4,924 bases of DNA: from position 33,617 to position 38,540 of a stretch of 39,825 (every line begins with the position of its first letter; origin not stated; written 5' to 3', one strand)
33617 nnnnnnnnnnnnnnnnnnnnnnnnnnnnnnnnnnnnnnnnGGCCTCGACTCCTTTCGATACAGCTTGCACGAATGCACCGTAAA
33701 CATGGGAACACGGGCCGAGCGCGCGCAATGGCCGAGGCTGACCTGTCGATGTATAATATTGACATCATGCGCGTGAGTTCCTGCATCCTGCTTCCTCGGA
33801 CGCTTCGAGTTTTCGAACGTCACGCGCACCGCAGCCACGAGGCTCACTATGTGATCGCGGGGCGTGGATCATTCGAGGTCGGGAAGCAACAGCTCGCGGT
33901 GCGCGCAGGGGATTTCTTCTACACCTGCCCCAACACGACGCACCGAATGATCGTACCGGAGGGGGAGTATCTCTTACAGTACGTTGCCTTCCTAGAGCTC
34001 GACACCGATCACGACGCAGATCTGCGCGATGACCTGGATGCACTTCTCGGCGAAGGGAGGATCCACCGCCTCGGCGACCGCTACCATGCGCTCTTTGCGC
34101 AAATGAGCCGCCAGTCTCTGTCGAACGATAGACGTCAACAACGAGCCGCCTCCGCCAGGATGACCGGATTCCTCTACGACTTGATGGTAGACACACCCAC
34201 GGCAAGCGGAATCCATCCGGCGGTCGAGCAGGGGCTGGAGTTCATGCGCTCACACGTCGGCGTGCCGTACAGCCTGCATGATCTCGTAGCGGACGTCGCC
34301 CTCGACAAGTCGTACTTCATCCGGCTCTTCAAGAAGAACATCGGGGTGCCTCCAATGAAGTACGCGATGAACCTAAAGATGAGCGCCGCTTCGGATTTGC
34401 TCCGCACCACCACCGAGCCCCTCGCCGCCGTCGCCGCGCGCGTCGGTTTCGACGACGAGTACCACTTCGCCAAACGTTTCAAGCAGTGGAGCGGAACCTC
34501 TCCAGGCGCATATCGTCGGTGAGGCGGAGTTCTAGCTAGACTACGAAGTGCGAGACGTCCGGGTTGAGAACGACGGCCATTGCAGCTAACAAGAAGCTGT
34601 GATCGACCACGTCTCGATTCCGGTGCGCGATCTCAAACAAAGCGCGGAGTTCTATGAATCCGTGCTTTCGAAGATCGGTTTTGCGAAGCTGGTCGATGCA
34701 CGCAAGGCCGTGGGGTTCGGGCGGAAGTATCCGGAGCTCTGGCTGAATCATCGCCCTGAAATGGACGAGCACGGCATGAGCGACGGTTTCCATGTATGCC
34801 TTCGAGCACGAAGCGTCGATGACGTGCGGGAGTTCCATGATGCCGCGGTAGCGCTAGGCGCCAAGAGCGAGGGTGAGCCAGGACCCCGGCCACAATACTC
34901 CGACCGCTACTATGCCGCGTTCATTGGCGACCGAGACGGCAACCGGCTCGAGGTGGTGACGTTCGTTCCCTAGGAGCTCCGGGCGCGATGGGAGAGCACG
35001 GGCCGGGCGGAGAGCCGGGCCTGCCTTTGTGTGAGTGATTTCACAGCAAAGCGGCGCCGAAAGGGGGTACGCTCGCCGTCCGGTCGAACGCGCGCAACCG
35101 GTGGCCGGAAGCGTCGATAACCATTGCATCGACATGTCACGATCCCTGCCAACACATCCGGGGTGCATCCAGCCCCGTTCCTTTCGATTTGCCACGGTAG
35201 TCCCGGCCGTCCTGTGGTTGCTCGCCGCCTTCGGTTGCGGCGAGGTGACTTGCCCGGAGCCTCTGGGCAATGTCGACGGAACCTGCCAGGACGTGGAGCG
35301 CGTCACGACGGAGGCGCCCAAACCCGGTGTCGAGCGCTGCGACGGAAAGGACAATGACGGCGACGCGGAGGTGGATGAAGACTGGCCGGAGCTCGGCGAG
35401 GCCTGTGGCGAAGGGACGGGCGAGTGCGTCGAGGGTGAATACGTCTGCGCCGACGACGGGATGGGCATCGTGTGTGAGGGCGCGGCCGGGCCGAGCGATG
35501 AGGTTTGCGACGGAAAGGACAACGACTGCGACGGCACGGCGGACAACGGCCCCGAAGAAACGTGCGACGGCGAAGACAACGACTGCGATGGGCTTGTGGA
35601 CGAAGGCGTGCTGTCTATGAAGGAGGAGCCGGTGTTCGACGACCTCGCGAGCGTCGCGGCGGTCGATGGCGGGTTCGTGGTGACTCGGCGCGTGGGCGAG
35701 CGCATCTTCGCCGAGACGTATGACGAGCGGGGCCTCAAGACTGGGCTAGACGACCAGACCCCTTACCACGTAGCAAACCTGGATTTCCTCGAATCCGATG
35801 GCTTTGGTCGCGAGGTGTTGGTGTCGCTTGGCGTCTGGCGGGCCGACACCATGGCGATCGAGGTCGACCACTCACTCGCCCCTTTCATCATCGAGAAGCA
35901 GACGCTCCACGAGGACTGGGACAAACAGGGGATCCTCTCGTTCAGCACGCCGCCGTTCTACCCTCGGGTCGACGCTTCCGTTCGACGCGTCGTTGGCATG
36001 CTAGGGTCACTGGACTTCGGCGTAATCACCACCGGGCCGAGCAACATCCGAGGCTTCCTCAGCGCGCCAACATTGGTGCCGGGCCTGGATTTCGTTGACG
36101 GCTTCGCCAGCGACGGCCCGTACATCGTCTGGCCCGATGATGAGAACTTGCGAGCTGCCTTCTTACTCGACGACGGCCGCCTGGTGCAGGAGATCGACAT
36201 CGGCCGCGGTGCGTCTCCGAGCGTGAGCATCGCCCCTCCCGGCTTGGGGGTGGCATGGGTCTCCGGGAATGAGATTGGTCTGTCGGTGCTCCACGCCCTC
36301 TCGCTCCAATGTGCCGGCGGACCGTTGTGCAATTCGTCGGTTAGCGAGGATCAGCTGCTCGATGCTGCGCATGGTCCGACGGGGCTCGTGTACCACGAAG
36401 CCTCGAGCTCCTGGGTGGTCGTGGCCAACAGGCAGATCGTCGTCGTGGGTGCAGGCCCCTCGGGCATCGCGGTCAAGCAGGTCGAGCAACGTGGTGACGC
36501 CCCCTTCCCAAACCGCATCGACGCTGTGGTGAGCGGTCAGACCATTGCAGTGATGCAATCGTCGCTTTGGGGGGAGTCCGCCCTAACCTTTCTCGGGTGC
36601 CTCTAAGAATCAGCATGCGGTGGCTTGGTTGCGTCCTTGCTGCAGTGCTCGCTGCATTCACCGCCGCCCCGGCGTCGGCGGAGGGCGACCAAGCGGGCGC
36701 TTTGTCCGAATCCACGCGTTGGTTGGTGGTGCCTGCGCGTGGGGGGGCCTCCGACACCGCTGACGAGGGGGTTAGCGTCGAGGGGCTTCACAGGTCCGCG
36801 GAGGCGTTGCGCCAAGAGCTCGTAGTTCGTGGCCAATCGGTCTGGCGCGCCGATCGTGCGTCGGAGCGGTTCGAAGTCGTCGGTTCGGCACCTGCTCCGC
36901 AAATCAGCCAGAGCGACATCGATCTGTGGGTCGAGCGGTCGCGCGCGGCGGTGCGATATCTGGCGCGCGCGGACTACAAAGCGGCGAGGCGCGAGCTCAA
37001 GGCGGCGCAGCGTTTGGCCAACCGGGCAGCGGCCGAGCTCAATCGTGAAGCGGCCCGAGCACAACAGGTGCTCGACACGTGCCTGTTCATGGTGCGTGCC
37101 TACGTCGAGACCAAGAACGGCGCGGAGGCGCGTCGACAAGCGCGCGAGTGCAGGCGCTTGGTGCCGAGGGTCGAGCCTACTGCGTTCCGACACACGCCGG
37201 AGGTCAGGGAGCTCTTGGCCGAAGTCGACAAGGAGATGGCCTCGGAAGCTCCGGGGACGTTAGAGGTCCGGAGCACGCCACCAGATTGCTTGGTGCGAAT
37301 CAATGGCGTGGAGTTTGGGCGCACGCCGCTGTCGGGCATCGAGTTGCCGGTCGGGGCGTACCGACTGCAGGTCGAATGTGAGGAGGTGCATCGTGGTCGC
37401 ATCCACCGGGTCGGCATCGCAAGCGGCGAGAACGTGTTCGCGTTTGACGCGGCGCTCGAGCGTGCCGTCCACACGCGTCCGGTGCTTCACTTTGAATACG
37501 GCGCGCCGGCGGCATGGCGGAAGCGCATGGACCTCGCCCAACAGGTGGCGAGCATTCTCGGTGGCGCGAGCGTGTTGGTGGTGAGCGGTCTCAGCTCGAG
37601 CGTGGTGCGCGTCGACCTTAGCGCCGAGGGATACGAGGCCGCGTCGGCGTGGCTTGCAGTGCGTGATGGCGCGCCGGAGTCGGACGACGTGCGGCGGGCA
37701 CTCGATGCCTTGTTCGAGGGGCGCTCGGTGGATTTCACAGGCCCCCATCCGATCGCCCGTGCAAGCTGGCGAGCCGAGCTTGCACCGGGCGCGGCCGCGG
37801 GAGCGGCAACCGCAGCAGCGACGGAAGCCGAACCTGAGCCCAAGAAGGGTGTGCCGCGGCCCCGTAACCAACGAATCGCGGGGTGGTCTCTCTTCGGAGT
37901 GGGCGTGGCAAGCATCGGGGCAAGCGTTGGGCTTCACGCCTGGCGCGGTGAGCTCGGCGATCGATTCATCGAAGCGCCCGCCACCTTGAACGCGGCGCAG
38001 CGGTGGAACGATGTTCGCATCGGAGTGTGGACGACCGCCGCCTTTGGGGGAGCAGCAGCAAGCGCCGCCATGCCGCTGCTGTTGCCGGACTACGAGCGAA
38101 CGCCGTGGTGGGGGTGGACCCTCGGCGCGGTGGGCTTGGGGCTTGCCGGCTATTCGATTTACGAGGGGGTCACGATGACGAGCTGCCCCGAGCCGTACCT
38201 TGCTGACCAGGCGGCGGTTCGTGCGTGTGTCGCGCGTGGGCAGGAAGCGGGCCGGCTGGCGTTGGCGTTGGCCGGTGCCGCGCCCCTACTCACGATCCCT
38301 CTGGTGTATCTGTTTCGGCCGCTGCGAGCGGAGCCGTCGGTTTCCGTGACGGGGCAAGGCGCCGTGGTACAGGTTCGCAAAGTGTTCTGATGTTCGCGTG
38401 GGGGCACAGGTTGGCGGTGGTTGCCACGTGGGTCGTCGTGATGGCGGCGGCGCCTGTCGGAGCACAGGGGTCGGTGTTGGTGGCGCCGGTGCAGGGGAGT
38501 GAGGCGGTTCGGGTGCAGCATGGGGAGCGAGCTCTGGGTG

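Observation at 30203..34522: Orphan glycyl-radical enzyme + activase + divergent AraC regulator, with no linked pathway genes, in an aerobic-looking myxobacteria-like neighbourhood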

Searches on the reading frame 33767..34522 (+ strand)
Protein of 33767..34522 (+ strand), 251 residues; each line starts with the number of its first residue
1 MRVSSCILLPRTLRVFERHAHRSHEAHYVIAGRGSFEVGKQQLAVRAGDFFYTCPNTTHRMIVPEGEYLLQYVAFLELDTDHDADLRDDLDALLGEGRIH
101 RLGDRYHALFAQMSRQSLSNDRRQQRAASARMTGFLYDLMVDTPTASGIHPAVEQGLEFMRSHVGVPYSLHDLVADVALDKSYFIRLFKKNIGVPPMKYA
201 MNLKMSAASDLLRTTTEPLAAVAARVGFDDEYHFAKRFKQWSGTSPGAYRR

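Call 3: search_protein_families(library=pfam, proteins=[window:33767-34522:+])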
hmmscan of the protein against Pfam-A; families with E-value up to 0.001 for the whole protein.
window:33767-34522:+ (251 aa): 5 families
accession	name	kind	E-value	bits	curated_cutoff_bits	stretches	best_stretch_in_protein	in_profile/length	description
PF12833.13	HTH_18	-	4.8e-18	65.7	33.6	1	175-251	3-79/80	Helix-turn-helix domain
PF00165.29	HTH_AraC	-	1.2e-13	51.2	26.6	1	212-251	1-42/42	Bacterial regulatory helix-turn-helix proteins, AraC family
PF07883.17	Cupin_2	-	1.5e-11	44.3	27.2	1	16-67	11-62/70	Cupin domain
PF02311.25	AraC_binding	-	3.5e-10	40.2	21.1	1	12-133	12-132/135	AraC-like ligand binding domain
PF12973.13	Cupin_7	-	0.00016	21.9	27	1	14-67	44-95/105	ChrR Cupin-like domain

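Call 4: search_protein_families(library=ncbifam, proteins=[window:33767-34522:+])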
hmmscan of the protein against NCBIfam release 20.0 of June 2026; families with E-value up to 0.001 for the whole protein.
window:33767-34522:+ (251 aa): 26 families (the best 25 are shown)
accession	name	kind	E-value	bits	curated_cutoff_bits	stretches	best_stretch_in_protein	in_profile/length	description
NF007860.0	PRK10572.1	equivalog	4.2e-18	65.2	208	1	29-251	55-283/292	arabinose operon transcriptional regulator AraC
NF006902.0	PRK09393.1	equivalog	1.5e-13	50.7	425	1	153-251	222-320/327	transcriptional regulator FtrA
TIGR04094.1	adjacent_YSIRK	equivalog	2e-12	46.8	200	1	152-250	286-383/383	YSIRK-targeted surface antigen transcriptional regulator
NF049932.1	TranspRegBtr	equivalog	1.5e-11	43.5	900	1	30-250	37-263/531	bacillibactin transport transcriptional regulator Btr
NF047788.1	TransRegPocR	equivalog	3.3e-11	43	500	1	153-250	191-288/296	transcriptional regulator PocR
NF033869.1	viru_reg_Rsp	equivalog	6.4e-11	41.4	400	1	144-250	140-246/701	AraC family transcriptional regulator Rsp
NF010026.0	PRK13501.1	equivalog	6.9e-11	41.8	363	1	160-250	185-275/290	HTH-type transcriptional activator RhaR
NF047455.1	TF_Staph_AryK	equivalog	2.7e-10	39.1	850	1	154-250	160-256/759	transcriptional regulator AryK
NF052371.1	TransRegGbdRPseu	equivalog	3.7e-09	36.1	480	1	151-249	225-323/365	choline metabolism transcriptional regulator GbdR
NF040475.1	chlor_reg_RclR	equivalog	4.4e-09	36.1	400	1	149-251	175-277/284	reactive chlorine-specific transcriptional regulator RclR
NF008564.0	PRK11511.1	equivalog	3.2e-08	33.8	202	1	157-250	15-108/127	MDR efflux pump AcrAB transcriptional activator MarA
NF012198.0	MarA_TF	equivalog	8.8e-08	32.4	250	1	157-250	15-108/124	MDR efflux pump AcrAB transcriptional activator MarA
NF007693.0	PRK10371.1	equivalog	1.7e-07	30.7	253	1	153-251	200-298/309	transcriptional regulator MelR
NF007243.0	PRK09685.1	equivalog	2.3e-07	30.5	199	1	198-251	245-300/303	transcriptional regulator FeaR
NF010028.0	PRK13503.1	equivalog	3.1e-07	30.1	288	1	157-250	177-270/278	HTH-type transcriptional activator RhaS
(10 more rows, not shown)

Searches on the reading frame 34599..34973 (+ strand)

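Call 3: search_protein_families(library=pfam, proteins=[window:34599-34973:+])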
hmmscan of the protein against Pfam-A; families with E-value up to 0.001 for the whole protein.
window:34599-34973:+ (124 aa): 2 families
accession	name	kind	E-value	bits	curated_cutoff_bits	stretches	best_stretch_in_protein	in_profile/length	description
PF00903.31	Glyoxalase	-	3.5e-13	50.4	20.6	1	2-119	2-121/121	Glyoxalase/Bleomycin resistance protein/Dioxygenase superfamily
PF18029.7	Glyoxalase_6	-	3.5e-07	31.3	23.6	1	5-120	2-106/106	Glyoxalase-like domain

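Call 4: search_protein_families(library=ncbifam, proteins=[window:34599-34973:+])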
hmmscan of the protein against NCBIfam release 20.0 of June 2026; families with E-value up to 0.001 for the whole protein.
window:34599-34973:+ (124 aa): 4 families
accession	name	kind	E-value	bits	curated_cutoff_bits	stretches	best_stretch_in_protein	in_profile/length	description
NF050074.1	glyox_I_GloA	exception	5.9e-05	23.2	165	1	3-120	3-120/121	lactoylglutathione lyase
NF005227.0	PRK06724.1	equivalog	0.00041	20.8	146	1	2-120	8-121/128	hypothetical protein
NF000125.1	498180014_fosA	hypoth_equivalog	0.0005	20.3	250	1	3-121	7-118/129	Fos family putative thiol transferase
TIGR02295.1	HpaD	equivalog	0.00082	18.6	321.4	0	2-120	140-258/298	3,4-dihydroxyphenylacetate 2,3-dioxygenase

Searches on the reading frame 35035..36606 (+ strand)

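Call 3: search_protein_families(library=pfam, proteins=[window:35035-36606:+])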
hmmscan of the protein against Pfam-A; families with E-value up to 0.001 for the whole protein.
window:35035-36606:+ (523 aa): 1 family
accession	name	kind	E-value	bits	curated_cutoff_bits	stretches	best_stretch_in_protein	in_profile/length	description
PF11617.13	Cu-binding_MopE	-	5.5e-07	30.2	27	0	156-170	15-29/30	Putative metal-binding motif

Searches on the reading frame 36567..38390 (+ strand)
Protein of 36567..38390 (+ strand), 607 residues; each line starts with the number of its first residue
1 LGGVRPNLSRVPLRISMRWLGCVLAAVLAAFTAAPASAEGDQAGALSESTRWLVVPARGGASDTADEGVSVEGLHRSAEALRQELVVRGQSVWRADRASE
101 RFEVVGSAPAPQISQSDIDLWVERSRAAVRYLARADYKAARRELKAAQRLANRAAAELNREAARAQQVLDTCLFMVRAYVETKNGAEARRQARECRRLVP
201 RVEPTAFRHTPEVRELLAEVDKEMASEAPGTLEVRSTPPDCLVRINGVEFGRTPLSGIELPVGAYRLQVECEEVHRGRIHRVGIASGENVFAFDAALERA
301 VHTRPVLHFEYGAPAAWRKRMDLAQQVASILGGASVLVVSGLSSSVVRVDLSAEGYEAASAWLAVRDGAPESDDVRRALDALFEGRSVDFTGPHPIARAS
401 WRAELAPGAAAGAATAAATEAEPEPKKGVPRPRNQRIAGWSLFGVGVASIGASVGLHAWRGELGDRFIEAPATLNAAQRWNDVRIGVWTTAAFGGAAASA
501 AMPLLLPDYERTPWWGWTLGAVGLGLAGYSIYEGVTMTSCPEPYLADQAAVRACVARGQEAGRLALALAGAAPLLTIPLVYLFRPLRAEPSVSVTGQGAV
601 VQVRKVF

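Call 3: search_protein_families(library=pfam, proteins=[window:36567-38390:+])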
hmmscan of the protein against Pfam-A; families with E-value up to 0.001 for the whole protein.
window:36567-38390:+ (607 aa): 1 family
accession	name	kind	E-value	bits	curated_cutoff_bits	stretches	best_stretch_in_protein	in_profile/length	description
PF08308.17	PEGA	-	9.7e-09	35.5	20.8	1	230-272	2-44/71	PEGA domain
